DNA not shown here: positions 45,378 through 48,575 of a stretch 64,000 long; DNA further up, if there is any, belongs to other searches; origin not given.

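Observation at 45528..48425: Third paralog of the propeller/CxxCH family, 33 kb away and downstream of an atypical intergenic region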

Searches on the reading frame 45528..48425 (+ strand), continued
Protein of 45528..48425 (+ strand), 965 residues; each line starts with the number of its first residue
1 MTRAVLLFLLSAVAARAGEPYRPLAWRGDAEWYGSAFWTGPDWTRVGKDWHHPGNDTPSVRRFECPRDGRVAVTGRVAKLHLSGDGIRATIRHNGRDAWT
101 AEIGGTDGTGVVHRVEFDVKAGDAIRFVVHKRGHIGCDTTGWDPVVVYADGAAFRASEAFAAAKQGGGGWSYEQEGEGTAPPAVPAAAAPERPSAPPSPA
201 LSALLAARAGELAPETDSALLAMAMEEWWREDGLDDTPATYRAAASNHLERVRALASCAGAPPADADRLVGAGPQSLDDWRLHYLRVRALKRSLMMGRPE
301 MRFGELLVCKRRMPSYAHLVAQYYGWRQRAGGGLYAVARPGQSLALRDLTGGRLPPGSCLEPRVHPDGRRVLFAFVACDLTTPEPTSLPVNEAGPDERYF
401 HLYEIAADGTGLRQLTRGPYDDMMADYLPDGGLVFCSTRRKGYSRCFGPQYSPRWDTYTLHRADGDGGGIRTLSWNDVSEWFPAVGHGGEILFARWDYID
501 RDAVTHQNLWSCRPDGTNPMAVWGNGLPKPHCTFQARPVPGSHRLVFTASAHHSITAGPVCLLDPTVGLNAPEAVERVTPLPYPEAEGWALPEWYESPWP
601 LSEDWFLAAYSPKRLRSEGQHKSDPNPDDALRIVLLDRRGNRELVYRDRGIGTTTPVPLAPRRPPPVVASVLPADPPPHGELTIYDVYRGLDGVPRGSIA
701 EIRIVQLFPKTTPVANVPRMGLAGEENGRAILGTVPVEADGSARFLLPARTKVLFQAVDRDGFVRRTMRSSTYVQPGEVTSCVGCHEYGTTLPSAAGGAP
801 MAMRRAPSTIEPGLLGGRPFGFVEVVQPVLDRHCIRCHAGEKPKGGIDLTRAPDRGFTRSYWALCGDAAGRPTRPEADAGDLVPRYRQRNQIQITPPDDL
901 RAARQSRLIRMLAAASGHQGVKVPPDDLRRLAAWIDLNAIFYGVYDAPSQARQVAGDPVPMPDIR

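Call 48: find_related_loci(query=A2, collection=genome_contigs, flank=10000)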
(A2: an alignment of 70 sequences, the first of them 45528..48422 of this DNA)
Query A2 (965 aa) in genome_contigs; peptide patterns used: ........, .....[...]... (x = any residue, [..] = any of these).
385 stretches matched a pattern; 365 encode a relative of the query (tblastn E <= 1e-3); the best 80 are kept; 80 distinct loci.
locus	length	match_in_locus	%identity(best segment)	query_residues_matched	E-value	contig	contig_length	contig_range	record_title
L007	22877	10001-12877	87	10-965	0e+0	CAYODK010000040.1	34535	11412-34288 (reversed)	MAG TPA_asm: uncultured Verrucomicrobiota bacterium isolate binchicken_co22_230 genome assembly, contig: NODE_1316_lengt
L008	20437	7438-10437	68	5-965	0e+0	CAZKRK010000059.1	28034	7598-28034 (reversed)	MAG TPA_asm: uncultured Victivallales bacterium isolate binchicken_co97_363 genome assembly, contig: NODE_6863_length_28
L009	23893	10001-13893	69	4-965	0e+0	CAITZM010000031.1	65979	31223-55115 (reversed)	MAG: uncultured Lentisphaerae bacterium isolate LJ_bin-4696 genome assembly, contig: bin-4696:031/191, whole genome shot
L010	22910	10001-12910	67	5-965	0e+0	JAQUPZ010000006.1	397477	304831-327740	MAG: Kiritimatiellae bacterium isolate STD1_38 NODE_33_length_397477_cov_7.388084_Sandtown_D1, whole genome shotgun sequ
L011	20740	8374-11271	66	5-965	0e+0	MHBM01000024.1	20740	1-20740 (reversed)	MAG: Lentisphaerae bacterium RIFOXYA12_FULL_48_11 rifixya3_full_scaffold_1220, whole genome shotgun sequence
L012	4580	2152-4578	80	1-803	0e+0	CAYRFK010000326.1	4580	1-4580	MAG TPA_asm: uncultured Verrucomicrobiota bacterium isolate SRP272421_co4_497 genome assembly, contig: NODE_70631_length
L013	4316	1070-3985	63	2-965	0e+0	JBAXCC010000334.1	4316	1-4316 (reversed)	MAG: bacterium isolate ELA183 MAG183_334, whole genome shotgun sequence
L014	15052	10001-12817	66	19-965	0e+0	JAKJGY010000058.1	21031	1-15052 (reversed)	MAG: Verrucomicrobia bacterium isolate UR.bin231 UR_contig_6207, whole genome shotgun sequence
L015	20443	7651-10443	69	21-965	0e+0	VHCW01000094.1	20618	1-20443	MAG: Verrucomicrobia bacterium isolate M_DeepCast_400m_m2_235 M_DeepCast_400m_m2_235_Ga0194112_10003912, whole genome sh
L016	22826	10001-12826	59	14-965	0e+0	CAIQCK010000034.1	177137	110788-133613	uncultured bacterium isolate AM-2014_bin-0333 genome assembly, contig: bin-0333:034/126, whole genome shotgun sequence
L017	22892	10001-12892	74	4-965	0e+0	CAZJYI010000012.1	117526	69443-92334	MAG TPA_asm: uncultured Victivallales bacterium isolate binchicken_co97_160 genome assembly, contig: NODE_401_length_117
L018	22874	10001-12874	58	8-965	0e+0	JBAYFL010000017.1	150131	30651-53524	MAG: Verrucomicrobiia bacterium isolate SO_2016_GW1_10 scaffold00234_OW334_2016, whole genome shotgun sequence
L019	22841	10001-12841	58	19-965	0e+0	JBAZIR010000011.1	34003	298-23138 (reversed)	MAG: Verrucomicrobiia bacterium isolate SO_2017_LW4_10 scaffold_2852_c1_LW137-91_2017, whole genome shotgun sequence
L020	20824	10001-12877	59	7-965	0e+0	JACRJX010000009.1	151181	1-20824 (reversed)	MAG: Verrucomicrobia bacterium isolate NC_groundwater_1840_Pr3_B-0.1um_61_25 SR-2_scaffold_141_573825, whole genome shot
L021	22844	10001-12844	59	19-965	0e+0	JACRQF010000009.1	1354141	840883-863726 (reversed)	MAG: Verrucomicrobia bacterium isolate NC_groundwater_2006_Pr3_S-0.65um_64_6 SR2-18-Sp65_coassembly_scaffold_39107, whol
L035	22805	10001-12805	52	2-965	0e+0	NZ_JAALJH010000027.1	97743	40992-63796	Aquisphaera insulae strain JC669 27, whole genome shotgun sequence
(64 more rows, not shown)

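Call 54: search_protein_families(library=pfam, proteins=[L035:2689-4839:+, L035:4906-6297:+, L035:6334-6957:-, L035:7221-8393:+, L035:9992-12808:+, L035:12984-16334:+, L035:16537-17151:+, L035:19860-20546:+, L035:21599-22804:+, P0055], max_evalue=0.001)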
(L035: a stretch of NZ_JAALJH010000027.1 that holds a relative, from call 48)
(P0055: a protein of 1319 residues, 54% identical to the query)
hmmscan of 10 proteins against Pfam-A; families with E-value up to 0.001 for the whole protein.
L035:2689-4839:+ (716 aa): 0 families

L035:4906-6297:+ (463 aa): 1 family
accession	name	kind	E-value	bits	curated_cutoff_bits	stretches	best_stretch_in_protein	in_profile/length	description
PF12176.13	MtaB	-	4.1e-154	514.2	25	1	4-460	3-459/460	Methanol-cobalamin methyltransferase B subunit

L035:6334-6957:- (207 aa): 0 families

L035:7221-8393:+ (390 aa): 2 families
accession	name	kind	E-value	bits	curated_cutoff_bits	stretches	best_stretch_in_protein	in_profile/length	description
PF07596.16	SBP_bac_10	-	4.1e-49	168.5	23.3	1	38-368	1-265/268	Protein of unknown function (DUF1559)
PF07963.17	N_methyl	-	8e-07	28.8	21.2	1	10-34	3-27/27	Prokaryotic N-terminal methylation motif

L035:9992-12808:+ (938 aa): 3 families
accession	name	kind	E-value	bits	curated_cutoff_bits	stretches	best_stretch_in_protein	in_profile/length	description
PF18582.6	HZS_alpha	-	2.9e-21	76.3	26.6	1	683-773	1-98/98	Hydrazine synthase alpha subunit middle domain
PF07676.18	PD40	-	5.5e-07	29.8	20.9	0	401-431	1-32/38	WD40-like Beta Propeller Repeat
PF13442.11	Cytochrome_CBB3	-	0.00022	21.9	27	0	809-835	5-29/68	Cytochrome C oxidase, cbb3-type, subunit III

L035:12984-16334:+ (1116 aa): 3 families
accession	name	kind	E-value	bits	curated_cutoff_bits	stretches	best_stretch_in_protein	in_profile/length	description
PF01074.27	Glyco_hydro_38N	-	1.6e-13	51.1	25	1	278-548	1-265/270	Glycosyl hydrolases family 38 N-terminal domain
PF07748.19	Glyco_hydro_38C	-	1.5e-05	25.8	25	1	759-935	1-177/206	Glycosyl hydrolases family 38 C-terminal domain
PF09261.16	Alpha-mann_mid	-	0.00074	20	31.1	0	559-622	2-67/96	Alpha mannosidase middle domain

L035:16537-17151:+ (204 aa): 0 families

L035:19860-20546:+ (228 aa): 5 families
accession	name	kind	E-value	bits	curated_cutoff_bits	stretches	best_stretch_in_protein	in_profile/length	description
PF13419.12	HAD_2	-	1.9e-35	123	23.8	1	15-193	1-177/178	Haloacid dehalogenase-like hydrolase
PF00702.32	Hydrolase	-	2.9e-32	113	26.4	1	12-188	1-191/191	haloacid dehalogenase-like hydrolase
PF13242.12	Hydrolase_like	-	4.6e-11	42.9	22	1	150-205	3-59/75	HAD-hyrolase-like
PF12710.13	HAD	-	3.9e-10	40.9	27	1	15-185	1-189/189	haloacid dehalogenase-like hydrolase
PF08282.18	Hydrolase_3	-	0.00086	19.5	20.9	0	16-38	2-24/255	haloacid dehalogenase-like hydrolase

L035:21599-22804:+ (402 aa): 3 families
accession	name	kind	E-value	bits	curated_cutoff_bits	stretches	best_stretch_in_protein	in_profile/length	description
PF22725.1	GFO_IDH_MocA_C3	-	4.2e-11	43.4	27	1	160-293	8-123/124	GFO/IDH/MocA C-terminal domain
PF01408.29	GFO_IDH_MocA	-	1.2e-07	32.8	24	1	10-135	1-113/120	Oxidoreductase family, NAD-binding Rossmann fold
PF02894.22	GFO_IDH_MocA_C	-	0.00097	19.4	22.9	0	158-359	2-206/218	Oxidoreductase family, C-terminal alpha/beta domain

P0055 (1319 aa): 1 family
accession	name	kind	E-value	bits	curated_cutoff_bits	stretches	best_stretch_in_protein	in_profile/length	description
PF18582.6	HZS_alpha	-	5.2e-20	72.2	26.6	1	1052-1142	1-98/98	Hydrazine synthase alpha subunit middle domain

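Call 57: find_encoding_contigs(protein=P0085, flank=10000, max_places=1)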
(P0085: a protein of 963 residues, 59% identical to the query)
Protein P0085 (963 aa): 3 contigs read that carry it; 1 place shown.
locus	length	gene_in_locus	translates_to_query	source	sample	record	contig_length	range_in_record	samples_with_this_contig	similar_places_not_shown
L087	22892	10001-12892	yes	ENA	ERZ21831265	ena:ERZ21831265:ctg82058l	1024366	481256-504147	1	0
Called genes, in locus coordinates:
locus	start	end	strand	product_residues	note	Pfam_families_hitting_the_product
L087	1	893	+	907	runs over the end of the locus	PF01074:Glyco_hydro_38N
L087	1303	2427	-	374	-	-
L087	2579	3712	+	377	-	PF13173:AAA_14, PF13635:DUF4143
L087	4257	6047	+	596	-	PF22422:MGH1-like_GH, PF01204:Trehalase, PF03200:Glyco_hydro_63 (weak)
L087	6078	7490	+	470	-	PF01408:GFO_IDH_MocA, PF19051:GFO_IDH_MocA_C2, PF22725:GFO_IDH_MocA_C3 (faint)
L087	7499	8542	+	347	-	PF01208:URO-D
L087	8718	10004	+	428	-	PF00174:Oxidored_molyb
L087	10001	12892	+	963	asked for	PF18582:HZS_alpha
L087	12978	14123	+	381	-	PF00331:Glyco_hydro_10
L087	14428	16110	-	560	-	PF01609:DDE_Tnp_1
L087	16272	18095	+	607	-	PF01609:DDE_Tnp_1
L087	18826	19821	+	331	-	PF06050:HGD-D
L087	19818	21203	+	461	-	PF06050:HGD-D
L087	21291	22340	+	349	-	PF01797:Y1_Tnp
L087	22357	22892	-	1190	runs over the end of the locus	PF00400:WD40 (faint), PF17164:DUF5122, PF12768:Rax2 (faint), PF17164:DUF5122, PF07679:I-set, PF13895:Ig_2 (faint), PF13927:Ig_3, PF17164:DUF5122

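Call 58: find_encoding_contigs(protein=P0067, flank=10000, max_places=1)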
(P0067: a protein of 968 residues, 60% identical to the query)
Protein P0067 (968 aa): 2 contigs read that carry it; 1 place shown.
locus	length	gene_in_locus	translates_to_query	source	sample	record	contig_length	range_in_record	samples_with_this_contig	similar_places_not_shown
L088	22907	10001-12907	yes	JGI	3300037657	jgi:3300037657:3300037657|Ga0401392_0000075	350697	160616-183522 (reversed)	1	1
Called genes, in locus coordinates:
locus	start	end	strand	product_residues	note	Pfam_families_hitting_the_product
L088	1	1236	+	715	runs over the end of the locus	PF13089:PP_kinase_N, PF02503:PP_kinase, PF17941:PP_kinase_C_1, PF13091:PLDc_2 (faint), PF13090:PP_kinase_C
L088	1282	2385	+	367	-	PF06439:3keto-disac_hyd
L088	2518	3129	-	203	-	PF08808:RES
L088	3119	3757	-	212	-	-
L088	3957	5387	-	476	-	PF00171:Aldedh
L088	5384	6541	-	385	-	PF00465:Fe-ADH, PF13685:Fe-ADH_2 (weak), PF25137:ADH_Fe_C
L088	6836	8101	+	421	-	-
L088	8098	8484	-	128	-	-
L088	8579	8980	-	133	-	PF01850:PIN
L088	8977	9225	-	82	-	PF04014:MazE_antitoxin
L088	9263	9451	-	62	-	-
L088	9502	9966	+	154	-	-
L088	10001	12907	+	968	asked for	PF18582:HZS_alpha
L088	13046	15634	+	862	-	PF01555:N6_N4_Mtase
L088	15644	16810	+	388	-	PF02463:SMC_N, PF13175:AAA_15, PF13555:AAA_29 (weak), PF13304:AAA_21, PF13175:AAA_15 (weak)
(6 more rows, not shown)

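Call 76: search_protein_families(library=pfam, alignment_id=A4, max_evalue=0.00001)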
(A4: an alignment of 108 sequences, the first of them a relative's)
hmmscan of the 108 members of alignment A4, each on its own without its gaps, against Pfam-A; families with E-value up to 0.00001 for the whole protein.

A. member 1, L007:8270-9601:+ (444 aa): 4 families
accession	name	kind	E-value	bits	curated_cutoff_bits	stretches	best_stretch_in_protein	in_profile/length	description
PF01408.29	GFO_IDH_MocA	-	3.6e-17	63.6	24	1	41-167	3-119/120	Oxidoreductase family, NAD-binding Rossmann fold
PF19051.5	GFO_IDH_MocA_C2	-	3.6e-17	63.2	23.3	1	206-443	42-253/254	Oxidoreductase family, C-terminal alpha/beta domain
PF22725.1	GFO_IDH_MocA_C3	-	7.5e-11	42.6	27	1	242-307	31-101/124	GFO/IDH/MocA C-terminal domain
PF02894.22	GFO_IDH_MocA_C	-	9.7e-07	29.2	22.9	1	243-334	29-145/218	Oxidoreductase family, C-terminal alpha/beta domain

B. families by the number of members that match (of 108 scanned): 118 families (the first 25 are shown)
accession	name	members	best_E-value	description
PF01614.24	IclR_C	7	2.4e-40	Bacterial transcriptional regulator IclR C-terminal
PF09339.16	HTH_IclR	6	5.1e-12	IclR helix-turn-helix domain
PF07729.17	FCD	4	2.4e-28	FCD domain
PF13360.13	PQQ_2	4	6.5e-25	Outer membrane protein assembly factor BamB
PF01408.29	GFO_IDH_MocA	4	2.8e-22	Oxidoreductase family, NAD-binding Rossmann fold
PF00392.27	GntR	4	2.7e-18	Bacterial regulatory proteins, gntR family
PF13472.12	Lipase_GDSL_2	4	1.9e-14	GDSL-like Lipase/Acylhydrolase family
PF07840.17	FadR_C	4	3.9e-09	FadR C-terminal domain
PF02901.20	PFL-like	3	3.1e-91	Pyruvate formate lyase-like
PF00884.28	Sulfatase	3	1.2e-49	Sulfatase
PF22725.1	GFO_IDH_MocA_C3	3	1e-28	GFO/IDH/MocA C-terminal domain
PF01228.26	Gly_radical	3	8.8e-25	Glycine radical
PF19051.5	GFO_IDH_MocA_C2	3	2.8e-22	Oxidoreductase family, C-terminal alpha/beta domain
PF16347.10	SGSH_C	3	5.4e-16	N-sulphoglucosamine sulphohydrolase, C-terminal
PF00589.27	Phage_integrase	3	1.7e-15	Phage integrase family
PF18582.6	HZS_alpha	2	4.5e-24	Hydrazine synthase alpha subunit middle domain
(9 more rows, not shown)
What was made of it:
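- Tried and rejected: Family-wide association with sulfatases: rejected, 3 of 108 neighbours (call 76).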
